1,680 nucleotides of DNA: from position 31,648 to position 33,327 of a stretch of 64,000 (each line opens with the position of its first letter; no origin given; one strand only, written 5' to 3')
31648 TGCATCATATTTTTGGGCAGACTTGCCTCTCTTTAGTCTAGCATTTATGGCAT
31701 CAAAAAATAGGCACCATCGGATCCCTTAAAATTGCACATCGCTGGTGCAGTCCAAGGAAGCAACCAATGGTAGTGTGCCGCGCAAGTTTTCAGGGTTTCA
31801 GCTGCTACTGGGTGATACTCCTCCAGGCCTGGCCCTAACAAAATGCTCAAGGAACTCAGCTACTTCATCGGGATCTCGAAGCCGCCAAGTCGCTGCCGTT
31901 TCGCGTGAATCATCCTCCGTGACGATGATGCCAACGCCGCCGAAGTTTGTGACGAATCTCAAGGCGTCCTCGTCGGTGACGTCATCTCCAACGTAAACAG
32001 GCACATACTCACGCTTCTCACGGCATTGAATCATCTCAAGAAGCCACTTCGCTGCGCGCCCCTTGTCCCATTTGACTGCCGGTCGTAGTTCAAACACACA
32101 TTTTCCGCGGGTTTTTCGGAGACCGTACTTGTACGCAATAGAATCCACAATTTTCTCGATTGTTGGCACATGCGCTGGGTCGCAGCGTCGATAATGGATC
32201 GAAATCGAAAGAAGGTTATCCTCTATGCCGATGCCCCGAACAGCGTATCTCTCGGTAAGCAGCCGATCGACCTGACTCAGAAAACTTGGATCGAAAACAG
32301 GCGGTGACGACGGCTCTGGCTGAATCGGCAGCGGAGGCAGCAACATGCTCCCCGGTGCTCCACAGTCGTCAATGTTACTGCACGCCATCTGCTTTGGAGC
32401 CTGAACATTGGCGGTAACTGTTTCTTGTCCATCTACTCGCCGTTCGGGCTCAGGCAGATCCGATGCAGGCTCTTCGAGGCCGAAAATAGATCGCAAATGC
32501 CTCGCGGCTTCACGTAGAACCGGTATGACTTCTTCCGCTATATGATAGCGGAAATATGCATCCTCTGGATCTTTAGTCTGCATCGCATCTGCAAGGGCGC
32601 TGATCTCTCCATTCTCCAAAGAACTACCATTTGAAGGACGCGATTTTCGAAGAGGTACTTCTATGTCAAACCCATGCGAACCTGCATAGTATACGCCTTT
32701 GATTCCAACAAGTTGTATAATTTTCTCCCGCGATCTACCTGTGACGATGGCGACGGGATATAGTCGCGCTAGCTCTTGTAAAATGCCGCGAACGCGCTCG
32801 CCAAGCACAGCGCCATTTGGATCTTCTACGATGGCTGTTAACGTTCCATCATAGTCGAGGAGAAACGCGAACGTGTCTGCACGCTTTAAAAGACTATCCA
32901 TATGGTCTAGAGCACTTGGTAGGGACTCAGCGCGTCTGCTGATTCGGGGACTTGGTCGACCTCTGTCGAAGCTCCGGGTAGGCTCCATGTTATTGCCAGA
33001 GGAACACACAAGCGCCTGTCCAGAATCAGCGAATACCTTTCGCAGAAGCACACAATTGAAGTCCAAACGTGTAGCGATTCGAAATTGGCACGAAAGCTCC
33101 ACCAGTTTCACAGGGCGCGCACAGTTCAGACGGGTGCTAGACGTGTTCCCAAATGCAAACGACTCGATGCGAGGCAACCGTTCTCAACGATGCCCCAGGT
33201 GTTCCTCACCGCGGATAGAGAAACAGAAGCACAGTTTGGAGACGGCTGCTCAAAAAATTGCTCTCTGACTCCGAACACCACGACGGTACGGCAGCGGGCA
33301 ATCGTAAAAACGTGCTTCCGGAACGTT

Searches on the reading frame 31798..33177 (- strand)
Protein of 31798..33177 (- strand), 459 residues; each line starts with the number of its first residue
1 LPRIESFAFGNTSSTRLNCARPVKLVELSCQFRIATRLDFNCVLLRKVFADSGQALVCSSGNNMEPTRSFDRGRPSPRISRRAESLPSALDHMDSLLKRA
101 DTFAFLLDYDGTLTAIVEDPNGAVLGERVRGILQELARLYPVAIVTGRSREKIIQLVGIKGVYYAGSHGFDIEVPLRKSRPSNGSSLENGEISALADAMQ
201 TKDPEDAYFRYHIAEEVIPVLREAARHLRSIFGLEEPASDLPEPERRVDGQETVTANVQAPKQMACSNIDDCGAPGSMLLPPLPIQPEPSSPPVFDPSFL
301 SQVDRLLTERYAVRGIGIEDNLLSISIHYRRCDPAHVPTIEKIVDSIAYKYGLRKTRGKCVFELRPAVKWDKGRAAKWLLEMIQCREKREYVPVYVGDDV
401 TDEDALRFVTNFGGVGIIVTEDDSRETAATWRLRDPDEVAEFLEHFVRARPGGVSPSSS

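Call 49: search_protein_families(library=pfam, proteins=[window:31798-33177:-], max_evalue=0.01)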
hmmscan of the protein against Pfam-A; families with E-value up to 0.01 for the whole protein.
window:31798-33177:- (459 aa): 1 family
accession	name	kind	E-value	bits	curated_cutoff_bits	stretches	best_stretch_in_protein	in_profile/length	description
PF02358.22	Trehalose_PPase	-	1.2e-41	142.8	27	2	313-436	103-234/235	Trehalose-phosphatase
